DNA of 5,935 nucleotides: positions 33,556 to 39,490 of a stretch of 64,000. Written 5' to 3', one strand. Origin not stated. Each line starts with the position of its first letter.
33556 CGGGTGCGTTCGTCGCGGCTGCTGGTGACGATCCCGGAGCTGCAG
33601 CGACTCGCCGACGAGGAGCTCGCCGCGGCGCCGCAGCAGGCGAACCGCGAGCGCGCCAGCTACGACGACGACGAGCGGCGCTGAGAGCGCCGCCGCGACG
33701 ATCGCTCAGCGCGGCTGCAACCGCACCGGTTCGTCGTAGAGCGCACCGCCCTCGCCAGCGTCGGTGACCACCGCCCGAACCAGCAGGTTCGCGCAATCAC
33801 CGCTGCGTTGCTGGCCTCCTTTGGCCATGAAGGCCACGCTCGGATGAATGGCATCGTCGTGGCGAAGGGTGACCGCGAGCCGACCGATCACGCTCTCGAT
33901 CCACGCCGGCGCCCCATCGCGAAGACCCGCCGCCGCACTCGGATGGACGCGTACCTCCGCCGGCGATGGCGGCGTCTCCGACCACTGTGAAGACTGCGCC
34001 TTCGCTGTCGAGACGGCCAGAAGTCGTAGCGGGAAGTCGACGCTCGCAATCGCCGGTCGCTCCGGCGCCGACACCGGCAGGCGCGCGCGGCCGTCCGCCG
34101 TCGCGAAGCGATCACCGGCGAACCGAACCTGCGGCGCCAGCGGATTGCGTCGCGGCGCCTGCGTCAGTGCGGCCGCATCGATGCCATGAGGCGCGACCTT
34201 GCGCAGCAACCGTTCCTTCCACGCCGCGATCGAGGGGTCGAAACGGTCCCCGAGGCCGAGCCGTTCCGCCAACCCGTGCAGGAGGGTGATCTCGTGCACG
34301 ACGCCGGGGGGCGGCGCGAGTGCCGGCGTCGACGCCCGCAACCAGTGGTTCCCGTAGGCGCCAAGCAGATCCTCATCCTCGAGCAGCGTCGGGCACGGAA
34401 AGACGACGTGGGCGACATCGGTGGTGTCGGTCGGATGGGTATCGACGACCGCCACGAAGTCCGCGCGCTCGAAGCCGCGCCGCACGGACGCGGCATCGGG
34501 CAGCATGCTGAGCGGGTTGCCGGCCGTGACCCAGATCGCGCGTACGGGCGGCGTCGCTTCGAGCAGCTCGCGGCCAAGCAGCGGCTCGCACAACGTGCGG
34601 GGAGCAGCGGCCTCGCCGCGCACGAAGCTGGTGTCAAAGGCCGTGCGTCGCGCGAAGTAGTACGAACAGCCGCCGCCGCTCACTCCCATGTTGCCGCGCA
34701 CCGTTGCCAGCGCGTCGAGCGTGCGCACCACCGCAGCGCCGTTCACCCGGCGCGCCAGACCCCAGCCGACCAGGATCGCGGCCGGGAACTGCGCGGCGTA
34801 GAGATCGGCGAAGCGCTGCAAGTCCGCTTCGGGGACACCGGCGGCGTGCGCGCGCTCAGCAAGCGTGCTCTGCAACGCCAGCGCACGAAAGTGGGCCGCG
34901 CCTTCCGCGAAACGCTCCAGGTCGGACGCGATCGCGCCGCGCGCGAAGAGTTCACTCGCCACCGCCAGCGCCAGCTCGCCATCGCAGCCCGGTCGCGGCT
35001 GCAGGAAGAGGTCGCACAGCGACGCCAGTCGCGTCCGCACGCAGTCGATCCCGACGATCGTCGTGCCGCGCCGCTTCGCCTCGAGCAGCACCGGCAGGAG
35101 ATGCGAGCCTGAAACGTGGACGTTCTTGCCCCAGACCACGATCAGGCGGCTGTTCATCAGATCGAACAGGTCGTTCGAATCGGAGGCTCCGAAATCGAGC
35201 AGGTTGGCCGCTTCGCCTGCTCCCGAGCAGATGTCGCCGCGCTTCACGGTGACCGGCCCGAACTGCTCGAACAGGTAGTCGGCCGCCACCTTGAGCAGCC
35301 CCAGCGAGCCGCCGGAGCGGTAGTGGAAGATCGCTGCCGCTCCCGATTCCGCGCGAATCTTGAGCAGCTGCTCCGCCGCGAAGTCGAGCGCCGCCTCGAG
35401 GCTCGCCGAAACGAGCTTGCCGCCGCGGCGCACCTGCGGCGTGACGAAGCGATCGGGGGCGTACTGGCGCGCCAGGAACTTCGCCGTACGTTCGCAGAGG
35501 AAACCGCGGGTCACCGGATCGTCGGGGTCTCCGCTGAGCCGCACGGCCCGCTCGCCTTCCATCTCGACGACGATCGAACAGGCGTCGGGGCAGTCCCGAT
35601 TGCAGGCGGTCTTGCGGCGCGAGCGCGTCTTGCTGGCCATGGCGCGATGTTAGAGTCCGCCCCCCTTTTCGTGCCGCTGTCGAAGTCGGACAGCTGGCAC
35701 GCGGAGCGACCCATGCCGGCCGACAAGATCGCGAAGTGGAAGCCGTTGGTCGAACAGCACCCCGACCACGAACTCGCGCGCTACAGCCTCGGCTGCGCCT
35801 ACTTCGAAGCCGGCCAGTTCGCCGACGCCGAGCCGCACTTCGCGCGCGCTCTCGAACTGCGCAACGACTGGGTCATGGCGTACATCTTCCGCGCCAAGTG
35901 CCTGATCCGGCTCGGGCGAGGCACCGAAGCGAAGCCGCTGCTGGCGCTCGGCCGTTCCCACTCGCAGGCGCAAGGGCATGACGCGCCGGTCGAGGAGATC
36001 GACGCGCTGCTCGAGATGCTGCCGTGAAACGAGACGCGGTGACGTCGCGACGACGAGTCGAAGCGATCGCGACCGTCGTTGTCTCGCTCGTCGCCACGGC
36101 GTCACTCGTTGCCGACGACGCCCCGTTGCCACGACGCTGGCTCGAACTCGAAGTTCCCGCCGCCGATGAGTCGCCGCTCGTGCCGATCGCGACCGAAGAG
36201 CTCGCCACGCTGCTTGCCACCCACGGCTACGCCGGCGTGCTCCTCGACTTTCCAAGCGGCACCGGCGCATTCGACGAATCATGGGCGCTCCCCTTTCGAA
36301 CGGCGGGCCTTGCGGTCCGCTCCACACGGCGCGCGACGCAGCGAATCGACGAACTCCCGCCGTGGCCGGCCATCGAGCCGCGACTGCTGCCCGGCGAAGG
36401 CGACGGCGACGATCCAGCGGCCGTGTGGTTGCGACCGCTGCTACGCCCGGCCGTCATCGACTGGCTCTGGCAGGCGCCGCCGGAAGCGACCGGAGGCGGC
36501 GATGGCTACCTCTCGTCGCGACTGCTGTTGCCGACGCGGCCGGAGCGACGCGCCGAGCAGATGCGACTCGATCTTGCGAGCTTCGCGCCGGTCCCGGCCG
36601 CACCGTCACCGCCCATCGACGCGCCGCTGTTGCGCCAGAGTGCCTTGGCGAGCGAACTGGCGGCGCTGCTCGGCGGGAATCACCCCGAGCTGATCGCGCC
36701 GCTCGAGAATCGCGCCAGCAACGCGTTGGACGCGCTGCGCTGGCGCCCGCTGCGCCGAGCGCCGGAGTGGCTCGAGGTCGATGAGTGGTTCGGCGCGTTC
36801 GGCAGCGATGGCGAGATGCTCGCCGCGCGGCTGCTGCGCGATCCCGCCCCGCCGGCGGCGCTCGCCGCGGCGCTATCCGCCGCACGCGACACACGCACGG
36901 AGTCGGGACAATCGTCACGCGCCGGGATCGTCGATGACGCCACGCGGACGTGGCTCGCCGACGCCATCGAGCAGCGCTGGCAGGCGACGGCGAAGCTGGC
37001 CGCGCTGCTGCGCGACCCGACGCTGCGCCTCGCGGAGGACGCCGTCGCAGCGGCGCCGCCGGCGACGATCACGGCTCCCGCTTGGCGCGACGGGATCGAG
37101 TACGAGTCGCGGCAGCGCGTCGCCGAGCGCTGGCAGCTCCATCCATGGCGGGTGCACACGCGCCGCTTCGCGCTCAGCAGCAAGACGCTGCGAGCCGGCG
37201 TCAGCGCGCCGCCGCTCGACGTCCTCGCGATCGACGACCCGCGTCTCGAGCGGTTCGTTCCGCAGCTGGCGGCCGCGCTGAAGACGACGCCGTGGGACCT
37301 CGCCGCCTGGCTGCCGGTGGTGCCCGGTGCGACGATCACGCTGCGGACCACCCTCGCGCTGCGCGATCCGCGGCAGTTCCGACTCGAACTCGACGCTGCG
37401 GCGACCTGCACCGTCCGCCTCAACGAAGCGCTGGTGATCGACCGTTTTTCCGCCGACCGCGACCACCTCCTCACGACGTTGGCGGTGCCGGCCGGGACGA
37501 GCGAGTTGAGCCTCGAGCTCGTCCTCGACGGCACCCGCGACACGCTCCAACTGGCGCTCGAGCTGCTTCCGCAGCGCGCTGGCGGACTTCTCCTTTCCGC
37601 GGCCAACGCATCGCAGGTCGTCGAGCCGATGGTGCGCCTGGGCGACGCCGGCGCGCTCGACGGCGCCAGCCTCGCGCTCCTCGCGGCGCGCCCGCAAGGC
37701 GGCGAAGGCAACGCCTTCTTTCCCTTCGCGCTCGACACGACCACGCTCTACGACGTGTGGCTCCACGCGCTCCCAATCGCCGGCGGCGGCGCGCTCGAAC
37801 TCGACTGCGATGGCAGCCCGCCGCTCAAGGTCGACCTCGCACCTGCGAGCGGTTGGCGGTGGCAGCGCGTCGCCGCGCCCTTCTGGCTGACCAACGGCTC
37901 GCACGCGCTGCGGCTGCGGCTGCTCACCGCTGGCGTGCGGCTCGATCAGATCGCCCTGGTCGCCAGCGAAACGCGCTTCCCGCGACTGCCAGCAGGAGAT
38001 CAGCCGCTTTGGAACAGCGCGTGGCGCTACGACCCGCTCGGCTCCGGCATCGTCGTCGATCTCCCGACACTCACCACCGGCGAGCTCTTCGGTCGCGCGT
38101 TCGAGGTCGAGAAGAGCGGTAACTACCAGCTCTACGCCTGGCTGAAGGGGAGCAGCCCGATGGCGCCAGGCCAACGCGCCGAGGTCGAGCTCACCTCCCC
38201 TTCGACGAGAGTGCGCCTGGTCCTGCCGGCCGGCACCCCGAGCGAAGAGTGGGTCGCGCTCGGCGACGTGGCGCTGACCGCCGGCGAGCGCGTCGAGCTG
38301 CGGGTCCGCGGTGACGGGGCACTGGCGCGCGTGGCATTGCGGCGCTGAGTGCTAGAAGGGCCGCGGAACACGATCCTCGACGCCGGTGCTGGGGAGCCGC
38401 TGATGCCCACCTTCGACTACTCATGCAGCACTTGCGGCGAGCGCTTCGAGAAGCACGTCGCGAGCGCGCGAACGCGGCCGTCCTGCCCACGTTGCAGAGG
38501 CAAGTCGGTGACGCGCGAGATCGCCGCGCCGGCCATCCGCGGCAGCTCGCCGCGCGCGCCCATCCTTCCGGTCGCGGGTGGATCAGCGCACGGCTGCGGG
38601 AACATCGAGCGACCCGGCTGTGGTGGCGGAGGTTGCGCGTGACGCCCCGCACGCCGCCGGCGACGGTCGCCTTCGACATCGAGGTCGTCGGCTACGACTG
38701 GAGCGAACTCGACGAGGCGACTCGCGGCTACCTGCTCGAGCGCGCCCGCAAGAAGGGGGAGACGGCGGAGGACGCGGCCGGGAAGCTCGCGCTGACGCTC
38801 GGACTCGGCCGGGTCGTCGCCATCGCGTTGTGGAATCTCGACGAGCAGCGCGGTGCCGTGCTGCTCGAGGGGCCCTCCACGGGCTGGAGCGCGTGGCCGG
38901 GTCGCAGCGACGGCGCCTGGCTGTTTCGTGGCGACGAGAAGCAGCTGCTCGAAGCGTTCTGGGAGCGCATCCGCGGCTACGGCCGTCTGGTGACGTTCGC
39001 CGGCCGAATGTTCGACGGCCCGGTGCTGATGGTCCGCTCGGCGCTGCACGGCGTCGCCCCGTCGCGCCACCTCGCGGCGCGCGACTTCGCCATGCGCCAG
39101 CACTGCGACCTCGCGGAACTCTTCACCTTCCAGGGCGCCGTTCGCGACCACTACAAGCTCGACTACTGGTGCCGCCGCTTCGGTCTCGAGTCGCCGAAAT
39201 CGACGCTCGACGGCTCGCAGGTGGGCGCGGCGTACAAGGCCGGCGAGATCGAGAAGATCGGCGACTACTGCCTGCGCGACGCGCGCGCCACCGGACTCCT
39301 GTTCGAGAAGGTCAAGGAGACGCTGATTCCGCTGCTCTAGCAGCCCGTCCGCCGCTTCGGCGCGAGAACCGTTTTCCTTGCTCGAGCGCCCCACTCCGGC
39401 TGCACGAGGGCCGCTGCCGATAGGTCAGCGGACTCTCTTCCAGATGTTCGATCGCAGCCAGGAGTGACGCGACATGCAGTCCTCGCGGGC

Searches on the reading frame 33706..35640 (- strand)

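Call 43: search_protein_families(library=pfam, proteins=[window:33706-35640:-], max_evalue=0.00001)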
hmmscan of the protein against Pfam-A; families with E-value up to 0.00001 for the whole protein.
window:33706-35640:- (644 aa): 3 families
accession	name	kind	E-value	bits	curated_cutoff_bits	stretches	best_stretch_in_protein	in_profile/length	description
PF00384.28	Molybdopterin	-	3.4e-27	95.8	24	1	64-426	1-320/353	Molybdopterin oxidoreductase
PF04879.21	Molybdop_Fe4S4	-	1.7e-10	41.1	22.7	1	9-59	4-53/55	Molybdopterin oxidoreductase Fe4S4 domain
PF01568.27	Molydop_binding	-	8.2e-07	29.5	26.8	1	554-631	23-103/110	Molydopterin dinucleotide binding domain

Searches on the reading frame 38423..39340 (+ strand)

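Call 44: search_protein_families(library=pfam, proteins=[window:38423-39340:+], max_evalue=0.00001)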
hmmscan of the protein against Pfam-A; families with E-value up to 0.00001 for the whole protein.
window:38423-39340:+ (305 aa): 2 families
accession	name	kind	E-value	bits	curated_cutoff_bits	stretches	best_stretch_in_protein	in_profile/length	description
PF10108.15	DNA_pol_B_exo2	-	2e-18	67.3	24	1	170-297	35-173/213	Predicted 3'-5' exonuclease related to the exonuclease domain of PolB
PF13482.12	RNase_H_2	-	2.8e-06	27.8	22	1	171-296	43-163/165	RNase_H superfamily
